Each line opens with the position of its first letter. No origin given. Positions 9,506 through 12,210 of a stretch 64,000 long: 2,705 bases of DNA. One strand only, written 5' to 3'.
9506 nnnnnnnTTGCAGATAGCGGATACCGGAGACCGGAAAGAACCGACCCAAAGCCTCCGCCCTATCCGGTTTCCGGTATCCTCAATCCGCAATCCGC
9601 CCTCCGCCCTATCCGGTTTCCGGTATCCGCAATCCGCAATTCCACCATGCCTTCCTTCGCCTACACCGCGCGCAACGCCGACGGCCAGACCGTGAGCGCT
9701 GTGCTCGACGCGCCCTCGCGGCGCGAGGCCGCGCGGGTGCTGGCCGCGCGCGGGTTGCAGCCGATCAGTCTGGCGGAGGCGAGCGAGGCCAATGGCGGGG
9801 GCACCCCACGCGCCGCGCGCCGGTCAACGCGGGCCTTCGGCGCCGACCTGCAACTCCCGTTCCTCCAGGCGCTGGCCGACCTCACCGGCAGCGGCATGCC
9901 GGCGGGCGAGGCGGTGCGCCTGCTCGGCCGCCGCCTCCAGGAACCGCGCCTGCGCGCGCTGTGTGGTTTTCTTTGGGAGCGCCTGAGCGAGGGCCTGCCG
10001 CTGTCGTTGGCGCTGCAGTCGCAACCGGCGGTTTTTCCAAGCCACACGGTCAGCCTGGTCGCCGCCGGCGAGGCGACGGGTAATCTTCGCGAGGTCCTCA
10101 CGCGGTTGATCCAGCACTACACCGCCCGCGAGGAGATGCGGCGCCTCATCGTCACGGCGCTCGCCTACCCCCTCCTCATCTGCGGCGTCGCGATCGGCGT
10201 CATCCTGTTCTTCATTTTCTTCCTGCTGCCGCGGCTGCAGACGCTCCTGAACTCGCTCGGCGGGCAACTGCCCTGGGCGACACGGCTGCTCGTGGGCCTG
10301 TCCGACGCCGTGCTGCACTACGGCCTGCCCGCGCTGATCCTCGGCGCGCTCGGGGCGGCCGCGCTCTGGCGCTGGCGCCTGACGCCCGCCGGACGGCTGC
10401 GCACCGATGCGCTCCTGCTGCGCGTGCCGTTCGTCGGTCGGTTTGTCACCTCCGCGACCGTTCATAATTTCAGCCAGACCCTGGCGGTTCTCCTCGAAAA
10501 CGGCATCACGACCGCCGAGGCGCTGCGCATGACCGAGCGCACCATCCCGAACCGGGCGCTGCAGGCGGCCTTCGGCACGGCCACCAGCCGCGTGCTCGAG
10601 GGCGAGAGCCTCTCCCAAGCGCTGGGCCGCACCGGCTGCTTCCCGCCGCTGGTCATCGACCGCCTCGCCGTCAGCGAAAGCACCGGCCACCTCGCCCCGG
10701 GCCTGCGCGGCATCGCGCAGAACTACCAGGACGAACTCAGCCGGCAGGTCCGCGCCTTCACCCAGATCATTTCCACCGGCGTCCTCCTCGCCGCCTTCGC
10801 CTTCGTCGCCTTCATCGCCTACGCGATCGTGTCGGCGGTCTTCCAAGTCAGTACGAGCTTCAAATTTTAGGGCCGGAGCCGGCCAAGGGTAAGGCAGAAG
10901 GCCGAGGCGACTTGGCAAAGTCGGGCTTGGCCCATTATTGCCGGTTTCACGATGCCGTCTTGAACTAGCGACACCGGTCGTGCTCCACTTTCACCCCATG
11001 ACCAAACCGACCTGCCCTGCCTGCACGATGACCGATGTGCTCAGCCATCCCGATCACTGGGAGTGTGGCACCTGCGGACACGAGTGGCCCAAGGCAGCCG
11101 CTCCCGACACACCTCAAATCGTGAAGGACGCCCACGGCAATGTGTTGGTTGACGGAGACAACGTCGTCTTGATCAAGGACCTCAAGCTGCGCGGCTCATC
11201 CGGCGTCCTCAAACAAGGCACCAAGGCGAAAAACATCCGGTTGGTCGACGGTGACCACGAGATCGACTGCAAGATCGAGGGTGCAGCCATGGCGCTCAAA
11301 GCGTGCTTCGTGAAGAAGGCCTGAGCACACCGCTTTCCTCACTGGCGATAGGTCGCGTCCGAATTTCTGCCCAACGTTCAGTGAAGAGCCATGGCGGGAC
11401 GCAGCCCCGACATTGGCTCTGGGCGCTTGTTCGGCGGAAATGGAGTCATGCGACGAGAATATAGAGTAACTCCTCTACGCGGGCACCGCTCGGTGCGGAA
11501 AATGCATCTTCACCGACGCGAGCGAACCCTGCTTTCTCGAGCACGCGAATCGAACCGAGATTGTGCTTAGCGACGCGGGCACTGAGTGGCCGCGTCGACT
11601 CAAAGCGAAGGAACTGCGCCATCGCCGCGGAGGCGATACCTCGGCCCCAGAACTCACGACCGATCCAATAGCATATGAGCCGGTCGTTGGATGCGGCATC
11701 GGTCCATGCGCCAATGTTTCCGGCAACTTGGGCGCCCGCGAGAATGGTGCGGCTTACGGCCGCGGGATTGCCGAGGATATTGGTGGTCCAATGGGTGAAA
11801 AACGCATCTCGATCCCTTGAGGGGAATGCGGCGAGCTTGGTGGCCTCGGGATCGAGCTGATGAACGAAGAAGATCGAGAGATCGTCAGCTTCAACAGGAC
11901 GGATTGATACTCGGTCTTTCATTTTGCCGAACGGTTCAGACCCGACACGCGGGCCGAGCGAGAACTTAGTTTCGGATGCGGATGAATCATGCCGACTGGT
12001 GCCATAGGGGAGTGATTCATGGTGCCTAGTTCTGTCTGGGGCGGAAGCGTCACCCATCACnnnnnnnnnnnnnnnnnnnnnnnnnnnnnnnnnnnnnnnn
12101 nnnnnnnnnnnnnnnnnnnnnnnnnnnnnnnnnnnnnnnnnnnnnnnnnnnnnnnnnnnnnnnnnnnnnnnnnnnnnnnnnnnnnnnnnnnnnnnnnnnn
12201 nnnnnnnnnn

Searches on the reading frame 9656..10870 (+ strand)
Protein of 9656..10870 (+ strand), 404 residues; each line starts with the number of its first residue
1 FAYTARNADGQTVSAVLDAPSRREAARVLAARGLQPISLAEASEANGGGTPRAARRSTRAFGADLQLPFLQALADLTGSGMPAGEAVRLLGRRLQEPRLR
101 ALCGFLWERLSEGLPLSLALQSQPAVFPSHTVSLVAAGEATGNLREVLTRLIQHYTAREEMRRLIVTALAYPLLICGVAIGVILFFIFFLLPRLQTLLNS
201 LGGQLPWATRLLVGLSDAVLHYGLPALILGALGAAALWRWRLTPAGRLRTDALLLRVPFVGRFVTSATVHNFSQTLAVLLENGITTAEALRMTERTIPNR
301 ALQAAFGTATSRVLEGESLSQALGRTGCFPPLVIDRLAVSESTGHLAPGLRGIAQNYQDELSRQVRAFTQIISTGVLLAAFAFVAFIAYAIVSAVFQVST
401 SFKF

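Call 7: search_protein_families(library=ncbifam, proteins=[window:9656-10870:+], max_evalue=0.01)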
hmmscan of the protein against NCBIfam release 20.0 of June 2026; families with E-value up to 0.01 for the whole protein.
window:9656-10870:+ (404 aa): 6 families
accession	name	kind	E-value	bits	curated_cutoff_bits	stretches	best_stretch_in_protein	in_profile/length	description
TIGR02120.1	GspF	equivalog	1.2e-81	275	424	1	1-399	1-398/401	type II secretion system inner membrane protein GspF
NF052607.1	T4PiliAsmPilCThrm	equivalog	3e-53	181.4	700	1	1-398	4-400/406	type IV pilus assembly protein PilC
NF007861.0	PRK10573.1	equivalog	1.6e-52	179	401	1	2-399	8-395/401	protein transport protein HofC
NF047826.1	T3SSXpsF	equivalog_domain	7.9e-50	169.8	650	1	1-398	4-400/405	type II secretion system protein XpsF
NF052606.1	T4PiliAsmPilCMyx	equivalog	3.4e-45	154.6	700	1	69-399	85-415/419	type IV pilus assembly protein PilC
NF041012.2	T4P_ComGB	equivalog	1.2e-31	110.3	240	1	66-379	3-311/332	competence type IV pilus assembly protein ComGB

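Call 8: search_protein_families(library=pfam, proteins=[window:9656-10870:+], max_evalue=0.01)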
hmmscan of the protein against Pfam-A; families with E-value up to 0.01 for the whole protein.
window:9656-10870:+ (404 aa): 1 family
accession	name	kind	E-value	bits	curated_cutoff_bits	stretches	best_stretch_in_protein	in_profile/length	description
PF00482.28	T2SSF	-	9.3e-49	165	25.2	2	69-192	1-125/125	Type II secretion system (T2SS), protein F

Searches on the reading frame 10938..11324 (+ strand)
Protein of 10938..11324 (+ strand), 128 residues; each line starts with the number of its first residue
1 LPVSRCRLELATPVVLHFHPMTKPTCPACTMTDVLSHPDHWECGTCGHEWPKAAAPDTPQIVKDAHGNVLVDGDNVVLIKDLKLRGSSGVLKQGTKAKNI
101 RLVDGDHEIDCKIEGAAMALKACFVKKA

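Call 4: search_protein_families(library=ncbifam, proteins=[window:10938-11324:+], max_evalue=1)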
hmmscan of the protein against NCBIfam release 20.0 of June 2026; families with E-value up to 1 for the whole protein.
window:10938-11324:+ (128 aa): 4 families
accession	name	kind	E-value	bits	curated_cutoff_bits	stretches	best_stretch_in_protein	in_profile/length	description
TIGR00686.1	phnA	hypoth_equivalog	1.6e-36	124.8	80.2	1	24-128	3-109/109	zinc ribbon domain-containing protein YjdM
NF001669.0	PRK00432.1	equivalog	0.00077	19.4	54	1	22-50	25-54/58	30S ribosomal protein S27ae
NF040849.1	tRNAmod_TiaS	equivalog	0.1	11.1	600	1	21-57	351-386/422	tRNA(Ile2) 2-agmatinylcytidine synthetase TiaS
NF003058.0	PRK03976.1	equivalog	0.11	12.5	87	1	23-56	36-71/91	50S ribosomal protein L37ae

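Call 5: search_protein_families(library=pfam, proteins=[window:10938-11324:+], max_evalue=0.1)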
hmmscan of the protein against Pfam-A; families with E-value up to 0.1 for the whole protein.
window:10938-11324:+ (128 aa): 4 families
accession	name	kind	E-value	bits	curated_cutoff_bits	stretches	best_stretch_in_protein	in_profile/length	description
PF03831.20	YjdM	-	7e-30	103.1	23.2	1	62-128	1-69/69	PhnA domain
PF08274.17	Zn_Ribbon_YjdM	-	0.00052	20.4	30.8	1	24-51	3-30/30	PhnA Zinc-Ribbon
PF07282.18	Cas12f1-like_TNB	-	0.053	14.1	26.3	1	22-50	27-50/60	Cas12f1-like, TNB domain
PF14311.12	DUF4379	-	0.079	13.6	24.5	0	40-52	27-39/56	Probable Treble clef zinc finger domain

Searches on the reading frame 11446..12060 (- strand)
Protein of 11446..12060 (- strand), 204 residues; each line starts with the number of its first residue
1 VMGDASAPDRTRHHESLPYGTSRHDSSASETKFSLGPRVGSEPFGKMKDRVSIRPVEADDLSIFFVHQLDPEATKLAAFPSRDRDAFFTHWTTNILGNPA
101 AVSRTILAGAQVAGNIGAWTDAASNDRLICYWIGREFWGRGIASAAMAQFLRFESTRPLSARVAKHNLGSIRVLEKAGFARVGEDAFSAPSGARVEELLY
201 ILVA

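Call 4: search_protein_families(library=ncbifam, proteins=[window:11446-12060:-], max_evalue=1)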
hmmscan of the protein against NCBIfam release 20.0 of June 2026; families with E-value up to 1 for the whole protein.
window:11446-12060:- (204 aa): 2 families
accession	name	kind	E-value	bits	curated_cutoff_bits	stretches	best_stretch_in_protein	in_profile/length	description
NF011709.0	PRK15130.1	equivalog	0.048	13.5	218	1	48-77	4-31/186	spermidine N1-acetyltransferase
NF000016.1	AAC_6p_Im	exception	0.12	12.5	350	0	48-70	4-26/178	aminoglycoside N-acetyltransferase AAC(6')-Im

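Call 5: search_protein_families(library=pfam, proteins=[window:11446-12060:-], max_evalue=0.1)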
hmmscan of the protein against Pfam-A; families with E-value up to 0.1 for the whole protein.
window:11446-12060:- (204 aa): 3 families
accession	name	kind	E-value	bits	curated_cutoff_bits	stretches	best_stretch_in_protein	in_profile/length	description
PF13302.13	Acetyltransf_3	-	1.4e-14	55.4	25.4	1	50-179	1-137/138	Acetyltransferase (GNAT) domain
PF00583.31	Acetyltransf_1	-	3.2e-06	27.8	20.7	1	91-179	27-116/116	Acetyltransferase (GNAT) family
PF13420.13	Acetyltransf_4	-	0.056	13.9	24.3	1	127-183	77-138/155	Acetyltransferase (GNAT) domain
